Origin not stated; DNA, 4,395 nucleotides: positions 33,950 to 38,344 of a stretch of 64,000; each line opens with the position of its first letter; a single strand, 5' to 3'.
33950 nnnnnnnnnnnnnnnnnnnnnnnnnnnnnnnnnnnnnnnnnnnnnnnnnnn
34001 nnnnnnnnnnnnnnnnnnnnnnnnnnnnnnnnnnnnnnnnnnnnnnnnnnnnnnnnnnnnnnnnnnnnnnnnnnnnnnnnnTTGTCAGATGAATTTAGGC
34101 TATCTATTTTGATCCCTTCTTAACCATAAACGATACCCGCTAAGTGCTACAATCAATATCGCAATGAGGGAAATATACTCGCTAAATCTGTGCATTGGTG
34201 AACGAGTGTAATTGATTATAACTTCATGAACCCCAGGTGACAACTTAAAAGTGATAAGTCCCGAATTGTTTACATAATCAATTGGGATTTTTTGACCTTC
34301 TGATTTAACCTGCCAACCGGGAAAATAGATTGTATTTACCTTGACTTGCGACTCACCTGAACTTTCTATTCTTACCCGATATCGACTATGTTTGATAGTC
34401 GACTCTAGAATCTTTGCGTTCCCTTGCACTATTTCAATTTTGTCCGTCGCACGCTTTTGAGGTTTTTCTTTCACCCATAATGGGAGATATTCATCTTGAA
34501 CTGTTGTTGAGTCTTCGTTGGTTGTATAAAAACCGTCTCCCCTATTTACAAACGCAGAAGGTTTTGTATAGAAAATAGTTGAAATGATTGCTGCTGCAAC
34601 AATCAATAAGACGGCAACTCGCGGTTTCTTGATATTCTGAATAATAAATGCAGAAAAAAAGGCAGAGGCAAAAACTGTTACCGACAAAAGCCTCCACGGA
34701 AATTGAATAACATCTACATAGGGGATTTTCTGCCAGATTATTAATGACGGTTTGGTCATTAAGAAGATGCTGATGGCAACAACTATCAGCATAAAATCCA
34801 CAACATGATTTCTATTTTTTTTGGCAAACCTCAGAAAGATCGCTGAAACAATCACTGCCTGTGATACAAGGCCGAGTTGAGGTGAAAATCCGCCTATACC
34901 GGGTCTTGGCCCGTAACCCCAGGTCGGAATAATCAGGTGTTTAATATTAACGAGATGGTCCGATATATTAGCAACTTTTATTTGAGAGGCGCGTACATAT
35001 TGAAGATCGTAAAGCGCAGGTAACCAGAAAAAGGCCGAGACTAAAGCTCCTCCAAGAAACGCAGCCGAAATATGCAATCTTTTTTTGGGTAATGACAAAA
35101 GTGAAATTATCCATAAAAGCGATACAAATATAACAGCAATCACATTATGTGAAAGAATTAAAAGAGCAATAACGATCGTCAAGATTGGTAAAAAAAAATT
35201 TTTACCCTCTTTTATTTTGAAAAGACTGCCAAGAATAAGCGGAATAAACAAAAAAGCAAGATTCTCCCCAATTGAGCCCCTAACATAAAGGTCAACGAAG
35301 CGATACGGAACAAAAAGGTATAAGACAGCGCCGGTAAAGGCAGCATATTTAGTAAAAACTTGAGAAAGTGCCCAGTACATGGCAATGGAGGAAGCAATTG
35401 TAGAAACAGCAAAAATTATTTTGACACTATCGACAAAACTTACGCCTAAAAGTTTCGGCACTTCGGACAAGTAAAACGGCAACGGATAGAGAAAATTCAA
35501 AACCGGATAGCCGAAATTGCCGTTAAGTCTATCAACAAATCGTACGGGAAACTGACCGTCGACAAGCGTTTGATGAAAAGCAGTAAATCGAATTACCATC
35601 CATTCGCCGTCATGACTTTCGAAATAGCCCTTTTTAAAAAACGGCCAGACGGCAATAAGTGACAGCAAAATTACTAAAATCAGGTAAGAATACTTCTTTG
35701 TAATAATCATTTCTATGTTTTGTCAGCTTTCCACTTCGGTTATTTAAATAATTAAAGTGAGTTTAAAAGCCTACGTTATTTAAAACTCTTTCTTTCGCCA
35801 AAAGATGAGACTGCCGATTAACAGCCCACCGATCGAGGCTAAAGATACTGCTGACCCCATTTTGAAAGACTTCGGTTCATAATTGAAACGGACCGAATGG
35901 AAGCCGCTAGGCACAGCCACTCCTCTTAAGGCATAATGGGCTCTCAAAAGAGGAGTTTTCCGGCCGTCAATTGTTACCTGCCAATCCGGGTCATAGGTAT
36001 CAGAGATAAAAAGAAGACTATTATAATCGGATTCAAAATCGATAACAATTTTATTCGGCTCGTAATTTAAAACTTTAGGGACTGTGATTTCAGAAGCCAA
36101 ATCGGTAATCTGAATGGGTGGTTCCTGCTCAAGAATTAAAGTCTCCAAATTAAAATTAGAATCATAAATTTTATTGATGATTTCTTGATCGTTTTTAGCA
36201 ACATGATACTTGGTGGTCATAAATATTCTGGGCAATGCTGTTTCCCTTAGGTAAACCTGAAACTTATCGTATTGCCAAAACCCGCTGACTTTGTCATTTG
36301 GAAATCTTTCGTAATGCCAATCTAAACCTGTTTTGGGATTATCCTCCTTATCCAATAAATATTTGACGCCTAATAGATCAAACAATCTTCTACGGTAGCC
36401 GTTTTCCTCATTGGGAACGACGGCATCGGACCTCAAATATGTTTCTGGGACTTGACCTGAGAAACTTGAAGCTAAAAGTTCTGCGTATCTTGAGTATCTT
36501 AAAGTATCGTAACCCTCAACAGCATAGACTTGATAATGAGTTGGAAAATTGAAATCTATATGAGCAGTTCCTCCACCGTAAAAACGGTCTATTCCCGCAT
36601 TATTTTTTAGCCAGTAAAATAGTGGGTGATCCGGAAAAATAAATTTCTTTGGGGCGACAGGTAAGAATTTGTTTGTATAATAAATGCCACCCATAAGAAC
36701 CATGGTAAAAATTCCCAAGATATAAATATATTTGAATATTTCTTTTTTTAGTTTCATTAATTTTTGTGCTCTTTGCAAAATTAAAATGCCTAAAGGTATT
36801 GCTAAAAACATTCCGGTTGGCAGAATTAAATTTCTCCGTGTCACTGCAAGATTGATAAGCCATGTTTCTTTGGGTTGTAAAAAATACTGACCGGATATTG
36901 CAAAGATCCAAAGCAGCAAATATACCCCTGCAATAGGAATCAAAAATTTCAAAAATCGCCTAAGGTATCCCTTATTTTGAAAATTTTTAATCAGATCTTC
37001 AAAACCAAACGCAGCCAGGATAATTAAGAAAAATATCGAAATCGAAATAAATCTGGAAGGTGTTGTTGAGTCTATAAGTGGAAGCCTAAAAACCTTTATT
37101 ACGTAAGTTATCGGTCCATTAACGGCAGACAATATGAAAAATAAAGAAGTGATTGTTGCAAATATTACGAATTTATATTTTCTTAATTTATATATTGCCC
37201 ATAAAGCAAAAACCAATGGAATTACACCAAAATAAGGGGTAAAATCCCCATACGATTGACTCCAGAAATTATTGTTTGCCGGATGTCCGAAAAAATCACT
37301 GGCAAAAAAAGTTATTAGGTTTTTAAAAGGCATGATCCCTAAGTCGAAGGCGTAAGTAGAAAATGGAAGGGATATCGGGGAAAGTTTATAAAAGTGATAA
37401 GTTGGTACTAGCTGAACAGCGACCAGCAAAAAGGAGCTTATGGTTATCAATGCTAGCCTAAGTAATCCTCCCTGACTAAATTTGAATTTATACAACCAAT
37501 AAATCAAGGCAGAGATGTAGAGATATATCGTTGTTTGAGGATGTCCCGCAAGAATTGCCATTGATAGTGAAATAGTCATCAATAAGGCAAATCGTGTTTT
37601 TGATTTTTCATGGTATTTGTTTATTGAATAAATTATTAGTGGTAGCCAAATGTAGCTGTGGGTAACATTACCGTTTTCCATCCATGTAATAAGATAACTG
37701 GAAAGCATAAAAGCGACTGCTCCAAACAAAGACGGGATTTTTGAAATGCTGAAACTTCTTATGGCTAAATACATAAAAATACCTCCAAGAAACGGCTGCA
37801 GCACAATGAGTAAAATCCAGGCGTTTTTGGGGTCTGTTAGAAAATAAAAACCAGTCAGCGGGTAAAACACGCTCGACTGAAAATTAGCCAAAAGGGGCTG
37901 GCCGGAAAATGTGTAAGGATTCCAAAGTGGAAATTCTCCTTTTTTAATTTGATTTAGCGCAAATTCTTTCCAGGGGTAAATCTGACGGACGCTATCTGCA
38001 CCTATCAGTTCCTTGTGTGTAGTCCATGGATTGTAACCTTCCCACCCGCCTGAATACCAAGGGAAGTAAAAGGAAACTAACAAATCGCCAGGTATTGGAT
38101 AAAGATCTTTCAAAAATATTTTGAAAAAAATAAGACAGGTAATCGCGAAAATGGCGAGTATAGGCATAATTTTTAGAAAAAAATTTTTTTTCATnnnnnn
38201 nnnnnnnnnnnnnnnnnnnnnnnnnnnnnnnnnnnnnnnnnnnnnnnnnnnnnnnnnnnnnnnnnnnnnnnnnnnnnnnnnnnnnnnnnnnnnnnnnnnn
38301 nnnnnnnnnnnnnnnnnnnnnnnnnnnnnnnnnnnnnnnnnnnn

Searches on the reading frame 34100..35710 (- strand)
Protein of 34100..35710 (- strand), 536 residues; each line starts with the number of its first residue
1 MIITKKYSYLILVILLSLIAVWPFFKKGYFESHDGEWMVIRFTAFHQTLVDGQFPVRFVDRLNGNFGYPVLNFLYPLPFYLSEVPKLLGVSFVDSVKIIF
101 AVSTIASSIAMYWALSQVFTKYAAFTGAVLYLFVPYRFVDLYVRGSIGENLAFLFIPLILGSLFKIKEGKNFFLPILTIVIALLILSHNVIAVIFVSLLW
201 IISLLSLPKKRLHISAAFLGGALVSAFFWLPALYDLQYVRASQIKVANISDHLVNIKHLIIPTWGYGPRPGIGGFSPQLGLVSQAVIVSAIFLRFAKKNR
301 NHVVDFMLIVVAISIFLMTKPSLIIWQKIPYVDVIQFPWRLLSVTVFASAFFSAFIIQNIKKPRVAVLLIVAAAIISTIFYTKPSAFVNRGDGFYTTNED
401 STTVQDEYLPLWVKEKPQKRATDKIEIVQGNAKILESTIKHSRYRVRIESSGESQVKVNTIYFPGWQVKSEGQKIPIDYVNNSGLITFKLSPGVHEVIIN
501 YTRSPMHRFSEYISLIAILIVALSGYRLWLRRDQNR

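Call 4: search_protein_families(library=pfam, proteins=[window:34100-35710:-], max_evalue=1)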
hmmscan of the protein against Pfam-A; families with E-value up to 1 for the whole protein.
window:34100-35710:- (536 aa): 1 family
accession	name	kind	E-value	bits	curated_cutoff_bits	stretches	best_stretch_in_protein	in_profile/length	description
PF10131.15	PTPS_related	-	2.6e-07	29.9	26.4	1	75-387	5-312/621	6-pyruvoyl-tetrahydropterin synthase related domain; membrane protein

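Call 5: search_protein_families(library=ncbifam, proteins=[window:34100-35710:-], max_evalue=1)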
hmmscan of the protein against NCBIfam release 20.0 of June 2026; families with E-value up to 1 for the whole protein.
window:34100-35710:- (536 aa): 0 families

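Call 9: find_homologous_proteins(query=window:34100-35710:-)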
Query window:34100-35710:- (536 aa): 1707 proteins with E <= 0.001 among 8000 candidates; the best 120 are listed.
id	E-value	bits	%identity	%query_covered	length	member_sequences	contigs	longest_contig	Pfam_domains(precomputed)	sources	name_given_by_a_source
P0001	0.0e+0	1176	100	100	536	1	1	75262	PF10131.16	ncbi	-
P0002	8.3e-259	878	72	98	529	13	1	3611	-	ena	-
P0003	1.1e-221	755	57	99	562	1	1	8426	-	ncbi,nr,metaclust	ncbi:MAG: hypothetical protein US18_C0025G0006 [Parcubacteria group bacterium GW2011_GWB1_36_5]|nr:M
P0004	2.1e-217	741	60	99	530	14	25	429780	PF10131.16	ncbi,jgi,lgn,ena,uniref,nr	ncbi:hypothetical protein A2W70_05405 [Candidatus Curtissbacteria bacterium RIFCSPLOWO2_02_41_11]|un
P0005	1.0e-216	739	62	98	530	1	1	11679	PF10131.16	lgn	-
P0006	1.6e-215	735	61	99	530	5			PF10131.16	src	-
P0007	2.4e-215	734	63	96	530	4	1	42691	-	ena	-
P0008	6.6e-212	723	60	95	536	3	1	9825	PF10131.16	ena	-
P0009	7.5e-208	710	61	96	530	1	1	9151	PF10131.16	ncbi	-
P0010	1.0e-206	706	61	96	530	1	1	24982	-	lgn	-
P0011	2.8e-206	704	60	96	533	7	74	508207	-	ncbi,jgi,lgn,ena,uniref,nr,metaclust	ncbi:MAG: hypothetical protein UU05_C0002G0017 [Candidatus Curtissbacteria bacterium GW2011_GWA1_40_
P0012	5.3e-206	704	59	99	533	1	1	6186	-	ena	-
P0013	7.8e-206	703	59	98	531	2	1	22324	-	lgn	-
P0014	1.3e-205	702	59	96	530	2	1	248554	PF09586.17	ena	-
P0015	7.9e-205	700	59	96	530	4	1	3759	PF10131.16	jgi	-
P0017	4.6e-203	694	59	96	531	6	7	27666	PF10131.16,PF09586.17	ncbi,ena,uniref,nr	ncbi:hypothetical protein A3A48_04045 [Candidatus Curtissbacteria bacterium RIFCSPLOWO2_01_FULL_37_9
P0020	2.7e-201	688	58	96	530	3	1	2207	PF10131.16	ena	-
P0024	3.0e-200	685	57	98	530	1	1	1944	PF10131.16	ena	-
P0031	1.7e-198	679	58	96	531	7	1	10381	PF10131.16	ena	-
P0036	1.0e-196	673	59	96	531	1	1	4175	PF10131.16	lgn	-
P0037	1.1e-196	673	57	98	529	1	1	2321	PF10131.16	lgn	-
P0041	5.8e-196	670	57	96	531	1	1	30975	PF10131.16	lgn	-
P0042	1.4e-195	669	57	98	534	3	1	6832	PF10131.16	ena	-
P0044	3.1e-195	668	57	96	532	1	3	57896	PF10131.16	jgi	-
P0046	3.1e-195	668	57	96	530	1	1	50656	PF10131.16,PF09586.17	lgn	-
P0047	6.7e-195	667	60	97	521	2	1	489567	PF10131.16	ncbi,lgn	-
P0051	4.1e-194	664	57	99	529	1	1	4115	PF10131.16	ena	-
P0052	4.3e-194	664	57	99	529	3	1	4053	PF10131.16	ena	-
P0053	1.1e-193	663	56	98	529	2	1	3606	PF10131.16,PF09586.17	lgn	-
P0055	1.0e-192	660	56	99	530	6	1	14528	PF10131.16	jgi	-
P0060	5.1e-192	657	58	98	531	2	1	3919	PF10131.16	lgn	-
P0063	8.2e-192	657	58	95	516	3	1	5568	PF10131.16,PF09586.17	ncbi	ncbi:MAG: hypothetical protein A3B38_00005, partial [Candidatus Levybacteria bacterium RIFCSPLOWO2_0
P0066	2.1e-191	655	57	99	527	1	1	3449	PF10131.16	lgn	-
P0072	1.4e-190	653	56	98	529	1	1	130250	PF10131.16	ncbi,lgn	-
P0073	3.1e-190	652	56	96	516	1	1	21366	PF10131.16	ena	-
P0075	3.6e-190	651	58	96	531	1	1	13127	PF10131.16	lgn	-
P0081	3.9e-189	648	55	98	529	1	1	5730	PF10131.16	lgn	-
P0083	6.7e-189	647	55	98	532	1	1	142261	PF10131.16,PF09586.17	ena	-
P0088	8.7e-188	643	57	95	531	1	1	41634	PF10131.16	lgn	-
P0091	2.0e-187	642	56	97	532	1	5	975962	PF10131.16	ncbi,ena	-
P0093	2.1e-187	642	55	98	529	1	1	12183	PF10131.16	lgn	-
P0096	1.2e-186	640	54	98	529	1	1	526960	PF10131.16,PF09586.17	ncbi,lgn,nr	ncbi:MAG: YfhO family protein [Candidatus Curtissbacteria bacterium]|nr:YfhO family protein [Candida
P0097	1.6e-186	639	54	97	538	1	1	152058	PF10131.16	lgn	-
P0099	3.0e-186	638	55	95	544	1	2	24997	PF10131.16,PF09586.17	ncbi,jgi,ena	-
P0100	3.0e-186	638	55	96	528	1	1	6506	PF10131.16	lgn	-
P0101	3.1e-186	638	56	98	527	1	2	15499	PF10131.16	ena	-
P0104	3.4e-185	635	53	100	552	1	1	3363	PF10131.16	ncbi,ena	-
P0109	1.0e-184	633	54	98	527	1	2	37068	PF10131.16,PF09586.17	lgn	-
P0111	2.8e-184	632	55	97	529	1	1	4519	PF10131.16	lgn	-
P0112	5.0e-184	631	55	96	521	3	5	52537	PF10131.16,PF09586.17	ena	-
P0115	1.9e-183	629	56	92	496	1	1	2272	PF10131.16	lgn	-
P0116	3.8e-183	628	55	98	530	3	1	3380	PF10131.16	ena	-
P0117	6.1e-182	624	54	97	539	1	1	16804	PF10131.16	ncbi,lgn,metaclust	metaclust:status=active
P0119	2.4e-181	622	58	94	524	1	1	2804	PF10131.16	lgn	-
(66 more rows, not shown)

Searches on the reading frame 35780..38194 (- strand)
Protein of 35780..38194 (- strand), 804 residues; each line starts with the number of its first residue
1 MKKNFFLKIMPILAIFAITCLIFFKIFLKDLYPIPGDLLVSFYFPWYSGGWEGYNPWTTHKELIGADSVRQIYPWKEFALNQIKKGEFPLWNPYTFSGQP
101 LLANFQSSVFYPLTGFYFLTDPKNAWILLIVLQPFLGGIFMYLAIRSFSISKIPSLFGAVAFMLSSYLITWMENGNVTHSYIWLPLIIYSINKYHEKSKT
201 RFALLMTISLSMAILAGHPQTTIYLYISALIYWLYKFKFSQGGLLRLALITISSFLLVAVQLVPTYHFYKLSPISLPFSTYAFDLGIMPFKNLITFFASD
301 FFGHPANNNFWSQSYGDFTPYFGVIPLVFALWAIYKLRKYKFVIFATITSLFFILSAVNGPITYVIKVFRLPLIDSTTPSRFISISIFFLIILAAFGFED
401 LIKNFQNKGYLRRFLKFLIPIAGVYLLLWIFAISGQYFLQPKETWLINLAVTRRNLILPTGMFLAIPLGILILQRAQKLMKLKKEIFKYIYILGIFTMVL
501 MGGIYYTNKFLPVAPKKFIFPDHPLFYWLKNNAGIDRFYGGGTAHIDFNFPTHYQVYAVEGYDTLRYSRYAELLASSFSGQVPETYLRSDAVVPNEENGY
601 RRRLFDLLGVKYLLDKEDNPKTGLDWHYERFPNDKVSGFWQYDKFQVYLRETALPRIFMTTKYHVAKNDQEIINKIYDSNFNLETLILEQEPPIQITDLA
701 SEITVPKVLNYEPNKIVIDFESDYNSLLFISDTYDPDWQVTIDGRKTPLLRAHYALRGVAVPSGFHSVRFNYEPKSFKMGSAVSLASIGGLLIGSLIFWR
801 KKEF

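Call 4: search_protein_families(library=pfam, proteins=[window:35780-38194:-], max_evalue=1)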
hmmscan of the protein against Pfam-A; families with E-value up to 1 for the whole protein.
window:35780-38194:- (804 aa): 2 families
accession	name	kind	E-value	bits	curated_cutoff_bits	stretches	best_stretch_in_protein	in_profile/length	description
PF09586.16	YfhO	-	5.4e-25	88.4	28.5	2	676-784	724-835/835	Bacterial membrane protein YfhO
PF13396.11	PLDc_N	-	0.0015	18.9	23.3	1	123-140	19-36/42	Phospholipase_D-nuclease N-terminal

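Call 5: search_protein_families(library=ncbifam, proteins=[window:35780-38194:-], max_evalue=1)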
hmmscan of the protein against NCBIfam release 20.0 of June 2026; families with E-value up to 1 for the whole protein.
window:35780-38194:- (804 aa): 2 families
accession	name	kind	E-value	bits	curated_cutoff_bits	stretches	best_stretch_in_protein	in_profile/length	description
NF047589.1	GlcsyltransPgfM1Strep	equivalog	3.4e-06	25.4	1400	1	723-792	879-948/955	glycosyltransferase PgfM1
NF047590.1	GlcsyltransPgfM2Strep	equivalog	4e-06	25.3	1500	1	725-788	807-870/884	glycosyltransferase PgfM2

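Call 45: search_solved_structures(query=window:35780-38194:-, max_evalue=1)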
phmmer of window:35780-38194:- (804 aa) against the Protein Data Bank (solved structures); distinct sequences matched with E-value up to 1: 0.
